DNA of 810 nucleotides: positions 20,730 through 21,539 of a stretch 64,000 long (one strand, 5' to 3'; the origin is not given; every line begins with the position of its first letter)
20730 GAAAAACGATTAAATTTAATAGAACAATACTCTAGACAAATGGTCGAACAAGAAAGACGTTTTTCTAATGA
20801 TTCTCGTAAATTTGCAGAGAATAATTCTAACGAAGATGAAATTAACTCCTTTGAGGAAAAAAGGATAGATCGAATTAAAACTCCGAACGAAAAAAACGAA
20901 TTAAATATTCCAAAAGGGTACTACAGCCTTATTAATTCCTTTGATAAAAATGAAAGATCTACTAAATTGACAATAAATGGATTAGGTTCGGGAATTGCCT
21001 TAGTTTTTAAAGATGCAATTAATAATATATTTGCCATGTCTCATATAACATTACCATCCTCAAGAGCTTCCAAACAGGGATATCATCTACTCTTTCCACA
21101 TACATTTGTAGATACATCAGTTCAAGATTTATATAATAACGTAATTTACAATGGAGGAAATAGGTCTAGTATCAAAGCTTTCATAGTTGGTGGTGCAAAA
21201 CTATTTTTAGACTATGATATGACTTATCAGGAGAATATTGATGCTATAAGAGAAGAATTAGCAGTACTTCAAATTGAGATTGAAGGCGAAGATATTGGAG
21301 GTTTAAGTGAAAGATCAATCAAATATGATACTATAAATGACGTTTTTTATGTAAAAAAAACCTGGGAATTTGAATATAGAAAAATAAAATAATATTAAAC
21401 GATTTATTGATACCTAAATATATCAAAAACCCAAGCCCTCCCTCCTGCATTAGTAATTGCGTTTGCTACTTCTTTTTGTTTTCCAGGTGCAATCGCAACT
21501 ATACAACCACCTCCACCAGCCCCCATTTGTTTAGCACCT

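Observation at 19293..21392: Orphan CheR / coiled-coil / CheD-like fusion with Gly at the CheD catalytic Cys position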

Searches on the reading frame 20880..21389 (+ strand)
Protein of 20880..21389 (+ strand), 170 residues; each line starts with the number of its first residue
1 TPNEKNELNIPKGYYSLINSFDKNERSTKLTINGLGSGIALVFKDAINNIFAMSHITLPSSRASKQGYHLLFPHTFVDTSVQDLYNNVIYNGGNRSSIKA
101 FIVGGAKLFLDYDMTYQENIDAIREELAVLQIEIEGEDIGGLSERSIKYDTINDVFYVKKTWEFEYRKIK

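Call 3: search_protein_families(library=pfam, proteins=[window:20880-21389:+], max_evalue=1)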
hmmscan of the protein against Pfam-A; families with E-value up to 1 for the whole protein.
window:20880-21389:+ (170 aa): 1 family
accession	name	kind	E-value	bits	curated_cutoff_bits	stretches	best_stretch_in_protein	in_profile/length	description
PF03975.18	CheD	-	4.1e-14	53.1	25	1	58-159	2-107/108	CheD chemotactic sensory transduction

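Call 4: search_protein_families(library=ncbifam, proteins=[window:20880-21389:+], max_evalue=1)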
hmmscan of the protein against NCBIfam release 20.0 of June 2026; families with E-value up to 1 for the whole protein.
window:20880-21389:+ (170 aa): 10 families
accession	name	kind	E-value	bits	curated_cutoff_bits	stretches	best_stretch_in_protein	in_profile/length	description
NF041119.1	CheD_Thtga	equivalog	3.9e-21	76.1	240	1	28-161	17-149/160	chemoreceptor glutamine deamidase/glutamate methylesterase CheD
NF010018.0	PRK13495.1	equivalog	9.7e-19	68.1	243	1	26-161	16-148/159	chemoreceptor glutamine deamidase CheD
NF010015.0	PRK13490.1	equivalog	5.6e-15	55.7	251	1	26-159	18-153/162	chemoreceptor glutamine deamidase CheD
NF010013.0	PRK13487.1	equivalog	3.9e-09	36.3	223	1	30-160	41-169/201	chemoreceptor glutamine deamidase CheD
NF010014.0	PRK13489.1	equivalog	2.6e-07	31.1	290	1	33-160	39-167/238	chemoreceptor glutamine deamidase CheD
NF010020.0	PRK13498.1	equivalog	2.5e-06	27.5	236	1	28-160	24-157/168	chemoreceptor glutamine deamidase CheD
NF010016.0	PRK13493.1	equivalog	1.4e-05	25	369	1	29-161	58-195/227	chemoreceptor glutamine deamidase CheD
NF010019.0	PRK13497.1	equivalog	1.6e-05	24.7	313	1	34-150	30-144/184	chemoreceptor glutamine deamidase CheD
NF010017.0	PRK13494.1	equivalog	0.00049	19.7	285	1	33-141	31-137/163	chemoreceptor glutamine deamidase CheD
NF011766.0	PRK15220.1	equivalog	0.1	12.4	136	1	19-77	98-156/178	fimbrial protein YehD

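Call 6: search_solved_structures(query=window:20880-21389:+, max_evalue=1, show_alignments=2)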
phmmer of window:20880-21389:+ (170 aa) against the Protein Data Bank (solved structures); distinct sequences matched with E-value up to 1: 3.
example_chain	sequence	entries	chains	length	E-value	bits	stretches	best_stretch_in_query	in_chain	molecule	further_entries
2f9z_C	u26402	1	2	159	8.4e-12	48.6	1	32-165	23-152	PROTEIN (chemotaxis methylation protein)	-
7sog_A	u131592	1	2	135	0.23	14.6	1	91-148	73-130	Actophorin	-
1ahq_A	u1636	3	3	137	0.27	14.4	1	90-149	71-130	ACTOPHORIN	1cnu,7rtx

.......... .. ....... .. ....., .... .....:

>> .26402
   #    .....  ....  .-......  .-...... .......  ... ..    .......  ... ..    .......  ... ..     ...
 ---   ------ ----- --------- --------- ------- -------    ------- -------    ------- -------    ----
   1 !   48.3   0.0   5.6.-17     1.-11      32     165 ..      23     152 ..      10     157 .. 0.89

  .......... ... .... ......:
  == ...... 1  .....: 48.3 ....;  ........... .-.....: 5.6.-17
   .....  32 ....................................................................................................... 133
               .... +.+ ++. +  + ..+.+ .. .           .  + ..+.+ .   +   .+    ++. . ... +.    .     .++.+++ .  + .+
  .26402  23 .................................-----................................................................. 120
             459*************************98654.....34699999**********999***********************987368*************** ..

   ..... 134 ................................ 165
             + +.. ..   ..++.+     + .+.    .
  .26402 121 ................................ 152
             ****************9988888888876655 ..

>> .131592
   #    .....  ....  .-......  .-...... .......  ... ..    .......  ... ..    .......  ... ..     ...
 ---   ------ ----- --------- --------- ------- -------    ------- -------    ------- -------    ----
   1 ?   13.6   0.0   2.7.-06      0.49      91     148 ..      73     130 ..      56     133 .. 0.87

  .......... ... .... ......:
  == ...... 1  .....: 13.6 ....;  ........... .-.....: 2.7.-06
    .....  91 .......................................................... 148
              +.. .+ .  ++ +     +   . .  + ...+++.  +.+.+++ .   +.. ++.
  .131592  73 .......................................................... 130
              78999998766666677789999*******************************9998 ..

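Call 38: find_related_loci(query=A3, collection=genome_contigs, flank=6000)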
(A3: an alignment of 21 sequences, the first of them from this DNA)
Query A3 (170 aa) in genome_contigs; peptide patterns used: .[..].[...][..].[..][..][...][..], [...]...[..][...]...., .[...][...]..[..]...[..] (x = any residue, [..] = any of these).
69 stretches matched a pattern; 38 encode a relative of the query (tblastn E <= 1e-3); 38 distinct loci.
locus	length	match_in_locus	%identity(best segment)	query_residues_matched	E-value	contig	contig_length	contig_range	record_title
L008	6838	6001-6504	74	2-169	4e-88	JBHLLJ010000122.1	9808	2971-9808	MAG: Candidatus Hermodarchaeota archaeon isolate DZ1M.436 DZ1M.436@30009, whole genome shotgun sequence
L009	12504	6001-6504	77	2-169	8e-88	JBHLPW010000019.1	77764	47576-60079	MAG: Promethearchaeota archaeon isolate H3B.172 H3B.172@521, whole genome shotgun sequence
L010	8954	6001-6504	77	2-169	5e-87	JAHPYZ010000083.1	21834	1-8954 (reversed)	MAG: Promethearchaeota archaeon isolate LW30_13 NODE_529_length_21834_cov_6.312503, whole genome shotgun sequence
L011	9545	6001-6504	74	2-169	6e-87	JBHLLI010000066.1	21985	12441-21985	MAG: Candidatus Hermodarchaeota archaeon isolate DZ1M.434 DZ1M.434@8223, whole genome shotgun sequence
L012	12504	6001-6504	70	2-169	1e-85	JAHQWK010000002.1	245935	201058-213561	MAG: Promethearchaeia archaeon isolate ABR05 NODE_10_length_245935_cov_9, whole genome shotgun sequence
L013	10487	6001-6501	76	3-169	1e-85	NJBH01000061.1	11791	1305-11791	MAG: Promethearchaeota archaeon Loki_b32 4988, whole genome shotgun sequence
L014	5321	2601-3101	74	2-168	4e-85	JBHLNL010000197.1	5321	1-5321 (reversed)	MAG: Promethearchaeota archaeon isolate DZ2S.275 DZ2S.275@66154, whole genome shotgun sequence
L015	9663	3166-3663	75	4-169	9e-85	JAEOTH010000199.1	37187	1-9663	MAG: Promethearchaeota archaeon isolate YT1_053 k127_59692972, whole genome shotgun sequence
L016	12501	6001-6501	74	3-169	2e-84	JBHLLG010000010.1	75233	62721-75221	MAG: Candidatus Hermodarchaeota archaeon isolate DZ1M.411 DZ1M.411@889, whole genome shotgun sequence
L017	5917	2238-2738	75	3-169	2e-84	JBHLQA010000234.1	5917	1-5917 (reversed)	MAG: Candidatus Odinarchaeota archaeon isolate H3M.118 H3M.118@27212, whole genome shotgun sequence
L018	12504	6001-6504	71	2-169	4e-84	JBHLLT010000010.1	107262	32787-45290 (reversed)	MAG: Promethearchaeota archaeon isolate DZ1S.179 DZ1S.179@233, whole genome shotgun sequence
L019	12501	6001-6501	72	3-169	6e-84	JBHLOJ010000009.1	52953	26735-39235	MAG: Promethearchaeota archaeon isolate DZ3M.322 DZ3M.322@1562, whole genome shotgun sequence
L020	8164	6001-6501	71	3-169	7e-83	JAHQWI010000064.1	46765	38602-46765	MAG: Promethearchaeia archaeon isolate ABR03 NODE_176_length_46765_cov_4, whole genome shotgun sequence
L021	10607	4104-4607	71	2-169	8e-83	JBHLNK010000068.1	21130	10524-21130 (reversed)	MAG: Promethearchaeota archaeon isolate DZ2S.252 DZ2S.252@7567, whole genome shotgun sequence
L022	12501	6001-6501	74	3-169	2e-82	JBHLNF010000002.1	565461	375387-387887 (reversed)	MAG: Promethearchaeota archaeon isolate DZ2S.179 DZ2S.179@9, whole genome shotgun sequence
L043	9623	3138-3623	37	8-169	8e-29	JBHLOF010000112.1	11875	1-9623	MAG: Promethearchaeota archaeon isolate DZ3M.28 DZ3M.28@18528, whole genome shotgun sequence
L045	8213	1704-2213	27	2-169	5e-15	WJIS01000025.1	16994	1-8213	MAG: Promethearchaeota archaeon isolate Bin_204 k141_249800, whole genome shotgun sequence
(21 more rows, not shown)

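Call 49: search_protein_families(library=pfam, max_evalue=0.001, proteins=[L043:45-1007:+, L043:1112-1666:+, L043:1908-3047:+, L043:3081-3626:+, L043:3656-4318:+, L043:4327-5280:+, L043:5357-6673:+, L045:294-2213:+])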
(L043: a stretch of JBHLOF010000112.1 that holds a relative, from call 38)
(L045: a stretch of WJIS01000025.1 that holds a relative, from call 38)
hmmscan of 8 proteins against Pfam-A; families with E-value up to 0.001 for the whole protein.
L043:45-1007:+ (321 aa): 2 families
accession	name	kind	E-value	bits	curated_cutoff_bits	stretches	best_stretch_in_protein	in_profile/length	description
PF04509.17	CheC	-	1.8e-25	89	22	2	115-151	1-37/38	CheC-like family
PF13690.11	CheX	-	0.00016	22.1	27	0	115-150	41-72/94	Chemotaxis phosphatase CheX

L043:1112-1666:+ (185 aa): 0 families

L043:1908-3047:+ (380 aa): 2 families
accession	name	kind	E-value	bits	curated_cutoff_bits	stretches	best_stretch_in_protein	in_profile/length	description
PF01339.22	CheB_methylest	-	1.4e-59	201.2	24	1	193-371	1-173/174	CheB methylesterase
PF00072.30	Response_reg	-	1.5e-19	70.6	30.2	1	9-111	1-100/111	Response regulator receiver domain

L043:3081-3626:+ (182 aa): 1 family
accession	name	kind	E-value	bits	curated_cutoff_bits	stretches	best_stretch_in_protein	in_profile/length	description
PF03975.18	CheD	-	3.8e-23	82.1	25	1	70-172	1-108/108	CheD chemotactic sensory transduction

L043:3656-4318:+ (221 aa): 1 family
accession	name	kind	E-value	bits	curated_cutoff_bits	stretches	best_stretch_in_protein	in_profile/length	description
PF04509.17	CheC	-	1.6e-21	76.4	22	2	17-47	2-32/38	CheC-like family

L043:4327-5280:+ (318 aa): 8 families
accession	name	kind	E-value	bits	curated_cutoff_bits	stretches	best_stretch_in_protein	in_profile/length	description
PF00071.28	Ras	-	1.2e-34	119.6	21.6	1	156-316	1-159/162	Ras family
PF08477.19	Roc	-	2e-20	73.6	27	1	156-272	1-119/119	Ras of Complex, Roc, domain of DAPkinase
PF00025.27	Arf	-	1.4e-16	60.9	22.3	1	147-316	7-173/174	ADP-ribosylation factor family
PF00009.33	GTP_EFTU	-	2.4e-06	27.7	26.5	1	180-316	46-185/188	Elongation factor Tu GTP binding domain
PF03259.23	Robl_LC7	-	0.00011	22.3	23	1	9-52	3-46/91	Roadblock/LC7 domain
PF10662.15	PduV-EutP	-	0.00015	22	21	0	255-313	83-141/143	Ethanolamine utilisation - propanediol utilisation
PF03193.22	RsgA_GTPase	-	0.00019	21.7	30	0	255-315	47-106/174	RsgA GTPase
PF01926.29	MMR_HSR1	-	0.00074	20.1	21.9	0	156-270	1-113/113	50S ribosome-binding GTPase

L043:5357-6673:+ (439 aa): 2 families
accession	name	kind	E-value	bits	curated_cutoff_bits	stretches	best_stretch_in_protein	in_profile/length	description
PF01339.22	CheB_methylest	-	3.8e-59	199.8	24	1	254-433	1-174/174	CheB methylesterase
PF00072.30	Response_reg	-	4e-20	72.5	30.2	1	5-108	1-101/111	Response regulator receiver domain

L045:294-2213:+ (640 aa): 3 families
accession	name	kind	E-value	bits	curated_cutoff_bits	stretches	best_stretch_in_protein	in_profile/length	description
PF01739.24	CheR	-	1.8e-40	138.9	27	1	71-257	1-189/195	CheR methyltransferase, SAM binding domain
PF03975.18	CheD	-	3.3e-10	40.5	25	1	533-631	5-108/108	CheD chemotactic sensory transduction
PF03705.20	CheR_N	-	1e-07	32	27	1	9-58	4-53/53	CheR methyltransferase, all-alpha domain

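Call 54: search_protein_representatives(protein=window:20880-21389:+)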
Query: 170 residues. Proteins with E-value up to 0.001 (for the whole library): 872; up to 1e-10: 55; up to 1e-30: 14. The best 150 are listed.
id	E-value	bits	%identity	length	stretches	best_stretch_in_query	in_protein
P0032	2.5e-75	268.1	75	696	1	3-169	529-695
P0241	3.3e-75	267.7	71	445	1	3-169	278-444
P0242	1.2e-73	262.7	75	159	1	13-169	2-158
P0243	1.8e-71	255.6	69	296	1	3-169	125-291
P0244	9.2e-70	250.0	67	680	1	2-169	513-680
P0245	3.8e-65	235.1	64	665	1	2-169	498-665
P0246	4.9e-59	215.2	57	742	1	2-169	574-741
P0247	1.1e-54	201.0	54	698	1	1-169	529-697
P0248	4.0e-53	196.0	54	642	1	2-169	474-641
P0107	1.4e-47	177.9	51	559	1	2-170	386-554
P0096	7.3e-43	162.6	49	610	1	2-169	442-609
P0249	4.8e-42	159.9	49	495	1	1-168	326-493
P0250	9.0e-39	149.3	55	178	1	2-126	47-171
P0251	3.8e-31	124.5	41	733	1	2-169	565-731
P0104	4.5e-30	121.0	39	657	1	2-169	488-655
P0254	5.0e-29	117.6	41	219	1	4-168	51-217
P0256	4.4e-27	111.3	39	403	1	2-169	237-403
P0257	1.9e-26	109.2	39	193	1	7-168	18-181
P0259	2.2e-24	102.5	42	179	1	3-168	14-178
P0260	2.2e-24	102.5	42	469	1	5-168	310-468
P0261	2.5e-23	99.1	39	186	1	4-168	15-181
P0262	1.6e-21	93.2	35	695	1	3-169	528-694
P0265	7.0e-21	91.1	40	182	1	7-169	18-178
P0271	2.1e-18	83.0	37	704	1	3-168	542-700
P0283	2.5e-13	66.6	30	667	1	2-168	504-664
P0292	1.1e-10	58.0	30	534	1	9-150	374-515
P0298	2.3e-10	56.9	26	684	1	8-156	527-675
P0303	3.0e-10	56.6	26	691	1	7-151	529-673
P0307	5.0e-10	55.8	26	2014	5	27-115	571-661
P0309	9.4e-10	54.9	28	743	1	7-153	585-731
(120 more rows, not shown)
